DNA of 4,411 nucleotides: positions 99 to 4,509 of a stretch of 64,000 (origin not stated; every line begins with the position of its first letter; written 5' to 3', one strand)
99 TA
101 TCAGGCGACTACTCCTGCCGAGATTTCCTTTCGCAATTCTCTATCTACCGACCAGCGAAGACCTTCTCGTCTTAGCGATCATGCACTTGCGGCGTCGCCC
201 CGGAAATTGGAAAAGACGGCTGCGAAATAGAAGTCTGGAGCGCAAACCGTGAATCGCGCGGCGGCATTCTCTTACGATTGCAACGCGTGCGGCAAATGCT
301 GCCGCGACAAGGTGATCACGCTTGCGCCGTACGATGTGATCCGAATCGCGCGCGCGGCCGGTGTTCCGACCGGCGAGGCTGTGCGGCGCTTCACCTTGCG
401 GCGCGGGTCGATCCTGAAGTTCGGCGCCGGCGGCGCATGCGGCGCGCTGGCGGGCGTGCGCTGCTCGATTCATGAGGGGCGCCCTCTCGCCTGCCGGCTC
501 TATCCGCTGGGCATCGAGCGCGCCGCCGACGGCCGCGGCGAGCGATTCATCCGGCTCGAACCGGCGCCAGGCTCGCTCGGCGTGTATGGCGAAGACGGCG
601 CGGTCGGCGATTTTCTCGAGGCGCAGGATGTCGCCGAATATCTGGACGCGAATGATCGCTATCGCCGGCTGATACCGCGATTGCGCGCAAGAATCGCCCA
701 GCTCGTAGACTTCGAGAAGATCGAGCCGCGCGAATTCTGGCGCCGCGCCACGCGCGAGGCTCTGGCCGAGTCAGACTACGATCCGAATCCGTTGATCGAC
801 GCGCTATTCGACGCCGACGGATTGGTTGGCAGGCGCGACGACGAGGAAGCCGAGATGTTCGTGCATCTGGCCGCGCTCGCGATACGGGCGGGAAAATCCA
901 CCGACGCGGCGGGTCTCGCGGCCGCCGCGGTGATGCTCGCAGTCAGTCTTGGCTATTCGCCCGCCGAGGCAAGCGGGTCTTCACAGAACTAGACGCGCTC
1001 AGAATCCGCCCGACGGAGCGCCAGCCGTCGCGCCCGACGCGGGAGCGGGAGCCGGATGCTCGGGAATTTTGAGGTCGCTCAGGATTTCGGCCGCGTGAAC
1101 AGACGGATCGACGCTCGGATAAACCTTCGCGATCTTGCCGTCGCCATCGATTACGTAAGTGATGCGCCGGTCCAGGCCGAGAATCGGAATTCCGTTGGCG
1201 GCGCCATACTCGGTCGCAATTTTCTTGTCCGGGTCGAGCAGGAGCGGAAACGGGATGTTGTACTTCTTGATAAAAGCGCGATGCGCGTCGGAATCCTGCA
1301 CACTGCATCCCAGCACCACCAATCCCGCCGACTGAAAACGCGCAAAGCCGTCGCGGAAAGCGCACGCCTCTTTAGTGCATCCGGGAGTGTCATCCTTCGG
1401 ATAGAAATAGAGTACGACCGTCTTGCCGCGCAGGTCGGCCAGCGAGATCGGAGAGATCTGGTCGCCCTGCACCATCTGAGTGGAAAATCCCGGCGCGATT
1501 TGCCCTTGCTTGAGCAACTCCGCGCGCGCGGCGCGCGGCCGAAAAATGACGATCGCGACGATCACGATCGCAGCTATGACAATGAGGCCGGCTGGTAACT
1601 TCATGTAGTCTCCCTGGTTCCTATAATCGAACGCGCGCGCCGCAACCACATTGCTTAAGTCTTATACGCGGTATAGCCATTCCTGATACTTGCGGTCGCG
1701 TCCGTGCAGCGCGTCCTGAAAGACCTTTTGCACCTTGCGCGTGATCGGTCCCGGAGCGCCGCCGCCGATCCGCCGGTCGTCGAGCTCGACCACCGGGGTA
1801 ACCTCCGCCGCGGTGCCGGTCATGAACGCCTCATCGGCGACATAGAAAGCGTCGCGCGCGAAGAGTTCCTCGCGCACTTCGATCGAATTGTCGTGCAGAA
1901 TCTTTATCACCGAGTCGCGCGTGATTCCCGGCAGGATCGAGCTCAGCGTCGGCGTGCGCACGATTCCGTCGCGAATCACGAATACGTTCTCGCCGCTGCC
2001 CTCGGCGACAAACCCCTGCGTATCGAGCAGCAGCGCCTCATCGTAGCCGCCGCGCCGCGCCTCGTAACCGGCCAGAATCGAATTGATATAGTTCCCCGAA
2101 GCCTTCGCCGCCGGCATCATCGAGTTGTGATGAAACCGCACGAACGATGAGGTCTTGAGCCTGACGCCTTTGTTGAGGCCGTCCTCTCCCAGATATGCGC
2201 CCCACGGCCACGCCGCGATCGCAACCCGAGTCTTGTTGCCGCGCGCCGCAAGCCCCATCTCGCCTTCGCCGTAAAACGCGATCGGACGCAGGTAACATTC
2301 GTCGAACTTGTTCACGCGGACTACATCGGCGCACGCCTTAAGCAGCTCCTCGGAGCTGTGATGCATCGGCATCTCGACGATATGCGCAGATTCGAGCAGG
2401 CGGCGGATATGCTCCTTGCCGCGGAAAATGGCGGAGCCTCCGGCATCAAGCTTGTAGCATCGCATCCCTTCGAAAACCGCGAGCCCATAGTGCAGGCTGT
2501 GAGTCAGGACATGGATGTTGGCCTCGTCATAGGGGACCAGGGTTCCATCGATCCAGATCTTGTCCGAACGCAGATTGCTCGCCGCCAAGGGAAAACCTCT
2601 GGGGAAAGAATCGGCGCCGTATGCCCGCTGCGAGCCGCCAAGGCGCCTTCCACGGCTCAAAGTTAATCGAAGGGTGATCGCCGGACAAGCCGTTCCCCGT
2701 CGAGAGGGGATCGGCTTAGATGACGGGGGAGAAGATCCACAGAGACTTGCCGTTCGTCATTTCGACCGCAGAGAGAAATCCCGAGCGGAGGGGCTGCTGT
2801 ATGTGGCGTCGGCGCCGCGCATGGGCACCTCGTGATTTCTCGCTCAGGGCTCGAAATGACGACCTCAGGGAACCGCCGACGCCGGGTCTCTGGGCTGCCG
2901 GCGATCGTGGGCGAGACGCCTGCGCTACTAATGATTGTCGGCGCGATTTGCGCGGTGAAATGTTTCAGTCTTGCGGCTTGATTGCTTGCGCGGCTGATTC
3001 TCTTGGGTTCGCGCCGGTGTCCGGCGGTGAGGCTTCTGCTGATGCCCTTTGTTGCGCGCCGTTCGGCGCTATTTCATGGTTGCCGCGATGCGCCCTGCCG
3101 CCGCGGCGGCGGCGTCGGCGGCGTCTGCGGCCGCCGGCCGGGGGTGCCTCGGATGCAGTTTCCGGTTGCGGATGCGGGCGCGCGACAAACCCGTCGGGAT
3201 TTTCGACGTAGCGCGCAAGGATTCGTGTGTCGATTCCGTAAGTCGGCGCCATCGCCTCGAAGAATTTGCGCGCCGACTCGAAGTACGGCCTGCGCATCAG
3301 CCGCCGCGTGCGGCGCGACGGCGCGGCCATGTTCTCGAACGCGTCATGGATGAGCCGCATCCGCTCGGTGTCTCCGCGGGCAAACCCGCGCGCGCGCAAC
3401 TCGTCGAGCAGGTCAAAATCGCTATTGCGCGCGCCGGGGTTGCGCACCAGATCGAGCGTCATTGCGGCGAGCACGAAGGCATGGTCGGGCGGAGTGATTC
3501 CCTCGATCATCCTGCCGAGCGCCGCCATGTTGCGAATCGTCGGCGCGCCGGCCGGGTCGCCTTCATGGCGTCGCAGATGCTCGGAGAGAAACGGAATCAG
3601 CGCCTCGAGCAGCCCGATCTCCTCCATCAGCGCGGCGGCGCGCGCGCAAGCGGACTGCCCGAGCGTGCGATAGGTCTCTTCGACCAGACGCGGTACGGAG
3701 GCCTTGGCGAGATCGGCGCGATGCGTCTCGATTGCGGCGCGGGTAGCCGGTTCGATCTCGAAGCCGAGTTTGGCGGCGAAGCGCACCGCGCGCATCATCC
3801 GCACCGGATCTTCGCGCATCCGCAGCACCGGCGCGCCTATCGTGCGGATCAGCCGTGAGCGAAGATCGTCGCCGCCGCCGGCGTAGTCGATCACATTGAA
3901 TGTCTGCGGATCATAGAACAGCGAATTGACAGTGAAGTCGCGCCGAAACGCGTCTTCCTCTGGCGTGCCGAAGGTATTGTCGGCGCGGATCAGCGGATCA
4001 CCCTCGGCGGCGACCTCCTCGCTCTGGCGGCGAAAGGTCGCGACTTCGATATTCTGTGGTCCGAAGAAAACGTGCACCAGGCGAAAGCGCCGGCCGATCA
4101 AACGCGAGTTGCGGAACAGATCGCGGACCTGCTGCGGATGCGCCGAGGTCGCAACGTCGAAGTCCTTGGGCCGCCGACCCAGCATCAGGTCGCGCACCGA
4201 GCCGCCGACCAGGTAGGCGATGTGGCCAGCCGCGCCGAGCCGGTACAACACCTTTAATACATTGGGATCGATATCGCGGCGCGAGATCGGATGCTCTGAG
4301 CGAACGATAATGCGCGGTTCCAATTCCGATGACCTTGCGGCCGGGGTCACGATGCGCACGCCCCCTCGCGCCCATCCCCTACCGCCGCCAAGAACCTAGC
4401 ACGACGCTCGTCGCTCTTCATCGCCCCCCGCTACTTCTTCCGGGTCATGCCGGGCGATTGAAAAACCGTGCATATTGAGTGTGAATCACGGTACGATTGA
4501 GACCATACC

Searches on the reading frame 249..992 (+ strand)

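Call 37: search_protein_families(library=pfam, proteins=[window:249-992:+], max_evalue=0.00001)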
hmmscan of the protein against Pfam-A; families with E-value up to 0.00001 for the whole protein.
window:249-992:+ (247 aa): 1 family
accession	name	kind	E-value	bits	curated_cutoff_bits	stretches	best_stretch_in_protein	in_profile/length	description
PF03692.20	CxxCxxCC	-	7.7e-12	46.2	23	1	10-87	1-71/85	Putative zinc- or iron-chelating domain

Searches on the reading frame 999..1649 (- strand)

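Call 37: search_protein_families(library=pfam, proteins=[window:999-1649:-], max_evalue=0.00001)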
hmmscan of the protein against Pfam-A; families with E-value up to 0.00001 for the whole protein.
window:999-1649:- (216 aa): 2 families
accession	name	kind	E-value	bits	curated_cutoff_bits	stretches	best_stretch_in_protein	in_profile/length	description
PF00578.27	AhpC-TSA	-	1.1e-35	122.8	26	1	49-175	2-123/124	AhpC/TSA family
PF08534.16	Redoxin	-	5.5e-20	72.1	26.6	1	48-182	2-137/148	Redoxin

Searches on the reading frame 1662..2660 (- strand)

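Call 37: search_protein_families(library=pfam, proteins=[window:1662-2660:-], max_evalue=0.00001)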
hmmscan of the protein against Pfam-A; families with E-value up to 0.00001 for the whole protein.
window:1662-2660:- (332 aa): 1 family
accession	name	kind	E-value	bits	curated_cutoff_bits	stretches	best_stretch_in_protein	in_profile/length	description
PF01063.24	Aminotran_4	-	7.3e-50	170.3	28.5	1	62-292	2-222/223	Amino-transferase class IV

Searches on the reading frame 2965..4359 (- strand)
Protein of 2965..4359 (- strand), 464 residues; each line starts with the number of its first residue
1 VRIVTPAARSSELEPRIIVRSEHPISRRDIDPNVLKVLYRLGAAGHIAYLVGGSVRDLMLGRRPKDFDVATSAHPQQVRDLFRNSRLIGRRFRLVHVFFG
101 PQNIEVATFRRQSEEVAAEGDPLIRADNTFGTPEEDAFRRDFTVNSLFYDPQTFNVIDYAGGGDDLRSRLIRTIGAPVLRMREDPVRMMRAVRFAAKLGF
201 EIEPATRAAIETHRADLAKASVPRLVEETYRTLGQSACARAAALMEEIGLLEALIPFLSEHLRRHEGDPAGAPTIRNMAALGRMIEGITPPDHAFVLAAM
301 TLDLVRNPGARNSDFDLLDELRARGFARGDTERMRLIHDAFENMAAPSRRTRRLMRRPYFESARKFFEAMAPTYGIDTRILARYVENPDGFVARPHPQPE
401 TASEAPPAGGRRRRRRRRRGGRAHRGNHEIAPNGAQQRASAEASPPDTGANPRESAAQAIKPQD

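Call 37: search_protein_families(library=pfam, proteins=[window:2965-4359:-], max_evalue=0.00001)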
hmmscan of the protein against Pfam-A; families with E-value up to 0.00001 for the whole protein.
window:2965-4359:- (464 aa): 2 families
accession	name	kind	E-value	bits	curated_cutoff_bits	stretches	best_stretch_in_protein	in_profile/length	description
PF01743.26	PolyA_pol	-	1.1e-37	129.6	23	1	48-172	1-126/126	Poly A polymerase head domain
PF12627.12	PolyA_pol_RNAbd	-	3.5e-12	46.3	22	1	199-260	1-62/64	Probable RNA and SrmB- binding site of polymerase A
